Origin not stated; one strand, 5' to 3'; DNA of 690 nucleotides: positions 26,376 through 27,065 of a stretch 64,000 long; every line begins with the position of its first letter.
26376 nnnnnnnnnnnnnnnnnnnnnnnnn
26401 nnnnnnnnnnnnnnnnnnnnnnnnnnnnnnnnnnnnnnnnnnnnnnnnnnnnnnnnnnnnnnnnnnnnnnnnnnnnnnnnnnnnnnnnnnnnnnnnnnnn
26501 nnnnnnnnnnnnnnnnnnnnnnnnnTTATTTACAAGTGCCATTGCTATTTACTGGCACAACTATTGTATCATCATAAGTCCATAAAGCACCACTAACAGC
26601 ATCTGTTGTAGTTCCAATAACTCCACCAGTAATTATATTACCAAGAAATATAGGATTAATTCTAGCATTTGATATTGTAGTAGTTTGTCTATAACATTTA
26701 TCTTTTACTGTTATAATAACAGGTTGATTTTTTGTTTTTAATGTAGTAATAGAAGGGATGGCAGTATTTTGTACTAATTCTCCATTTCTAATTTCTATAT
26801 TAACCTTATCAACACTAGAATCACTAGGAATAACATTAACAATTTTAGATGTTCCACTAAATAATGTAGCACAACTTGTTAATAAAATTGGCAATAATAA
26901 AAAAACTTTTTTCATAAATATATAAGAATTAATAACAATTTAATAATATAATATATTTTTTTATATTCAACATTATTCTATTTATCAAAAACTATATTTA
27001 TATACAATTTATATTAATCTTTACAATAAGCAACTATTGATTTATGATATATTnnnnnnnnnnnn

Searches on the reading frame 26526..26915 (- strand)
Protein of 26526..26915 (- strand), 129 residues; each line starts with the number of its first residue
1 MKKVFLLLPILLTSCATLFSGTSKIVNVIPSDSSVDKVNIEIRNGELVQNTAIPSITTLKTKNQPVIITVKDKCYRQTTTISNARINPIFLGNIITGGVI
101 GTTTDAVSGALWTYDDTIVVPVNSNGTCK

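Call 7: search_protein_families(library=pfam, proteins=[window:26526-26915:-])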
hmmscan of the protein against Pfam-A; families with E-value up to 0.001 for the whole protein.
window:26526-26915:- (129 aa): 0 families

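Call 68: search_protein_families(library=ncbifam, max_evalue=0.1, proteins=[window:26526-26915:-])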
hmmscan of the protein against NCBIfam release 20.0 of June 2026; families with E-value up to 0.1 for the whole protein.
window:26526-26915:- (129 aa): 2 families
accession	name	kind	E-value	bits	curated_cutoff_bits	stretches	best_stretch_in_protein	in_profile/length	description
NF046016.1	LMxysn_1693_fam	subfamily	0.029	14.4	70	1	1-83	1-83/150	LMxysn_1693 family intestinal colonization protein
NF005889.0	PRK07850.1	equivalog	0.036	13.1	515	1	48-116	189-257/387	steroid 3-ketoacyl-CoA thiolase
